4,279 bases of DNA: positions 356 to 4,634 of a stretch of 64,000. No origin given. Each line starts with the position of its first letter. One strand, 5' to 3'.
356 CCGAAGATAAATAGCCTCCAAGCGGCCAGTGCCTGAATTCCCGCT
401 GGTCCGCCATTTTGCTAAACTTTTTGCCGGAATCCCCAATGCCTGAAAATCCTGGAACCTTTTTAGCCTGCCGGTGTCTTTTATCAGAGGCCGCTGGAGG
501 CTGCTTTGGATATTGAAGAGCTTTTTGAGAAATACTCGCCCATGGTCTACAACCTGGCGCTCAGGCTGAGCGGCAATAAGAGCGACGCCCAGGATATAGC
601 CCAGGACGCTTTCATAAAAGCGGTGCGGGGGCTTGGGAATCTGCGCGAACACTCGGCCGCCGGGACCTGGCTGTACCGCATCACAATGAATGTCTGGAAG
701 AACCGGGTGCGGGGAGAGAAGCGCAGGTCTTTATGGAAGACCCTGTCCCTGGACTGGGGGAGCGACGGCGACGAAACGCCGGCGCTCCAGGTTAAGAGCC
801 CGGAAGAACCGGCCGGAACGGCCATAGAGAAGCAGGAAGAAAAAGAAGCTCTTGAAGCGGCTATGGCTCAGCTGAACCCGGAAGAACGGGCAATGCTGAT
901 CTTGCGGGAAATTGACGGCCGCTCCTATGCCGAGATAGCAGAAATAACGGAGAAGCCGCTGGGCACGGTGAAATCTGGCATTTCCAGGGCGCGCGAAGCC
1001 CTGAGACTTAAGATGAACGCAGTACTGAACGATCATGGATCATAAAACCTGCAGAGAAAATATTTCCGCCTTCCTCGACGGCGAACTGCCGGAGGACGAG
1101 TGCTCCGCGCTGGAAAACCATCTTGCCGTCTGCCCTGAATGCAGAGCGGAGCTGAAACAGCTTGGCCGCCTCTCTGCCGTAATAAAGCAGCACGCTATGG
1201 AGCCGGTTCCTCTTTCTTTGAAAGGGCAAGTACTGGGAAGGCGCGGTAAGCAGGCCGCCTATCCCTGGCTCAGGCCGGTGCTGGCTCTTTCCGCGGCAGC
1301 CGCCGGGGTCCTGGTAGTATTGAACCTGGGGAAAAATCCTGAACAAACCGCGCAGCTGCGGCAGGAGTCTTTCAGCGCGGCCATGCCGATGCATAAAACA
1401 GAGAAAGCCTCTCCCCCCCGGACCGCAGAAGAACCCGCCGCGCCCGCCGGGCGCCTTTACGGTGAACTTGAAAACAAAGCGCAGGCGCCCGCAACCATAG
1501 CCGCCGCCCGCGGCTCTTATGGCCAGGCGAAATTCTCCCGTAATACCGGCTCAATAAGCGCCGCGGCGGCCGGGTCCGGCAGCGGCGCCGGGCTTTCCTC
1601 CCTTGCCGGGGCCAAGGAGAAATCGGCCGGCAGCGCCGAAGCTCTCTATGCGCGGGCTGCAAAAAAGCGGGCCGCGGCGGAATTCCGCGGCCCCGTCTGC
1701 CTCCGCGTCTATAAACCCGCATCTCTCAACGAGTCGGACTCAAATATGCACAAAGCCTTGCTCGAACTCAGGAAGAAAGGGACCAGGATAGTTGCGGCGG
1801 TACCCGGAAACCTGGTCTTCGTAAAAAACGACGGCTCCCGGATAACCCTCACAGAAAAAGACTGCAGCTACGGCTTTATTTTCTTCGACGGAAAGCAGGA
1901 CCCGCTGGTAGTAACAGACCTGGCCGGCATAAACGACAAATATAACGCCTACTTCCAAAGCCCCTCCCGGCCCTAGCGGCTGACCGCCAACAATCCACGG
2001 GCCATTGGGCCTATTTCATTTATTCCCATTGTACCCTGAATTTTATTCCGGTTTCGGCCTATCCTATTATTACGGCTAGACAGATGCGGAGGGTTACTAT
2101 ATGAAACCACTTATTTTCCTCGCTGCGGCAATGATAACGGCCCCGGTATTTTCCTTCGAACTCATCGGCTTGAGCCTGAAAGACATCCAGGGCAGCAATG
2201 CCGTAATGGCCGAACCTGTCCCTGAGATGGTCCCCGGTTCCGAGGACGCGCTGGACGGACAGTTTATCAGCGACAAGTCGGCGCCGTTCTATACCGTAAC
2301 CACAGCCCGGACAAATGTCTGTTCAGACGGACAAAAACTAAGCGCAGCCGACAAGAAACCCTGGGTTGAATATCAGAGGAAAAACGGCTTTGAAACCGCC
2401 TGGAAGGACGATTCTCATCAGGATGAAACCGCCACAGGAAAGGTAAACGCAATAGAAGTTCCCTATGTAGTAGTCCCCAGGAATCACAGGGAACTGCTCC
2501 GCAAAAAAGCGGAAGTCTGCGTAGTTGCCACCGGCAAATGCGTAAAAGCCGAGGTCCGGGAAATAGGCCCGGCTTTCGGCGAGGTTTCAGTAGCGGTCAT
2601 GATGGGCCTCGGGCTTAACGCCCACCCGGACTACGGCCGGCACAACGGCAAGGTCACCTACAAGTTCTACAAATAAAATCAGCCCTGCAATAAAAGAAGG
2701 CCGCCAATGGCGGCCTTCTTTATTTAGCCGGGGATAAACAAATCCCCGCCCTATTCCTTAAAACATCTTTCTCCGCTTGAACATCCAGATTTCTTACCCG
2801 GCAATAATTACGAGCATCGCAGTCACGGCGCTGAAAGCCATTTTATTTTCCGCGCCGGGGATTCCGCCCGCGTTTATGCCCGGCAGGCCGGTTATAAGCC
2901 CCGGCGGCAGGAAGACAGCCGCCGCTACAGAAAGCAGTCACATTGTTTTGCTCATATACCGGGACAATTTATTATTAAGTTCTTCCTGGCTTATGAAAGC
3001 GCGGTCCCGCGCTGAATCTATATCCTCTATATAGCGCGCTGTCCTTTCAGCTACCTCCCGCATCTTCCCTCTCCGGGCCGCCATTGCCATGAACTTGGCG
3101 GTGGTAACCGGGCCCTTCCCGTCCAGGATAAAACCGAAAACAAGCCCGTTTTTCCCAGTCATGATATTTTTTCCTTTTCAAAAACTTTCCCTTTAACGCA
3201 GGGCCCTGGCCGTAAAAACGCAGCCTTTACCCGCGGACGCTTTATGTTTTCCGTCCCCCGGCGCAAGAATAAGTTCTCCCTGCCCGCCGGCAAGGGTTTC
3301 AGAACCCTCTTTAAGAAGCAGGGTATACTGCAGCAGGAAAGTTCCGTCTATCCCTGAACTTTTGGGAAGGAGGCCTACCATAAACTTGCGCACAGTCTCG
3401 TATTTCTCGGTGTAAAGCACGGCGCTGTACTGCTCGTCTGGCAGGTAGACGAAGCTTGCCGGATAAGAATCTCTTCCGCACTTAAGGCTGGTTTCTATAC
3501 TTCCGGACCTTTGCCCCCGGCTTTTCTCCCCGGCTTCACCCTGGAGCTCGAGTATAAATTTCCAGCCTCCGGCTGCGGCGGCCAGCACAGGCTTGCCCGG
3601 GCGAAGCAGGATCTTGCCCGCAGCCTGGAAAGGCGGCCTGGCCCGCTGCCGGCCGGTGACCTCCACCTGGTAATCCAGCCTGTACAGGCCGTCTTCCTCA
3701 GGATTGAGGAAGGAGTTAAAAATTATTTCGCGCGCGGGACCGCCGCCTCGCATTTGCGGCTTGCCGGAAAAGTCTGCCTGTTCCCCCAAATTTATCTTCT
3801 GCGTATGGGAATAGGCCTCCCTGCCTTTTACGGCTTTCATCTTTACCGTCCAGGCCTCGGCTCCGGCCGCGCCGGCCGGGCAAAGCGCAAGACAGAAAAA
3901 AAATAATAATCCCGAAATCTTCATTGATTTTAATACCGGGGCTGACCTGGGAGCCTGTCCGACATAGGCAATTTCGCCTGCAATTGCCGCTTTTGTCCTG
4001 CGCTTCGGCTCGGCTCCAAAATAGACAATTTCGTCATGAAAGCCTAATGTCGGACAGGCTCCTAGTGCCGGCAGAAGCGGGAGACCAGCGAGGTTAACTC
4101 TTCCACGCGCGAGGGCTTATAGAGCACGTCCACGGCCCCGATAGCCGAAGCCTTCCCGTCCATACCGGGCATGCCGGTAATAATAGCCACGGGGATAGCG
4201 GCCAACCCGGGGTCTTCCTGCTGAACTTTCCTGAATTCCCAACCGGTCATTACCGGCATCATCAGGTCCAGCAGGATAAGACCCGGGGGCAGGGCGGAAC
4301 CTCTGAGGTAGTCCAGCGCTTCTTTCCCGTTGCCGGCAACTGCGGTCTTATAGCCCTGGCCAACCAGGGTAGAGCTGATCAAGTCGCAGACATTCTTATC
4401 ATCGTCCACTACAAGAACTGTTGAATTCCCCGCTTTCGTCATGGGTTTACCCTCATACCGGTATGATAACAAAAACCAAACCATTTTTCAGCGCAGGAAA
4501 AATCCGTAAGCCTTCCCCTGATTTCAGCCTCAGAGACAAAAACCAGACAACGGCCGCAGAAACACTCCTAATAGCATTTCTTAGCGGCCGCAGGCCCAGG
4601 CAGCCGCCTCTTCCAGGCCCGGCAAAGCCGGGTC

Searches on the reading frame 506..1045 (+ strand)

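Call 47: search_protein_families(library=pfam, proteins=[window:506-1045:+], max_evalue=0.00001)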
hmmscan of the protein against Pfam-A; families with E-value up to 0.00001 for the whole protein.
window:506-1045:+ (179 aa): 3 families
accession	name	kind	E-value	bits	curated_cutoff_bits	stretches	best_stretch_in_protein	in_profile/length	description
PF04542.20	Sigma70_r2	-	1.7e-18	66.6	24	1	6-74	1-71/71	Sigma-70 region 2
PF08281.18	Sigma70_r4_2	-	6.8e-17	61.3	25.7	1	114-166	2-54/54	Sigma-70, region 4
PF04545.22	Sigma70_r4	-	9e-11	41.6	24.1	1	119-167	1-49/50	Sigma-70, region 4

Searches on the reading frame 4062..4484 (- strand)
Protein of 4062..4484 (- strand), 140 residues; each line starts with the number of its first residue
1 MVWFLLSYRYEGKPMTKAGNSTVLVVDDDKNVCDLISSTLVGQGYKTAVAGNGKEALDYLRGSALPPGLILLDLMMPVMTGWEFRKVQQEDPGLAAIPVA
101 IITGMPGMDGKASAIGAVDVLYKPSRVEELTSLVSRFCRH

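Call 49: search_protein_families(library=pfam, proteins=[window:4062-4484:-], max_evalue=0.00001)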
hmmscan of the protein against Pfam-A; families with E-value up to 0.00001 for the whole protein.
window:4062-4484:- (140 aa): 1 family
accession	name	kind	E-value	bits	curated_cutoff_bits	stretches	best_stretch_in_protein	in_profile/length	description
PF00072.30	Response_reg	-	3.9e-18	66.1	30.2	1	23-134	1-110/111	Response regulator receiver domain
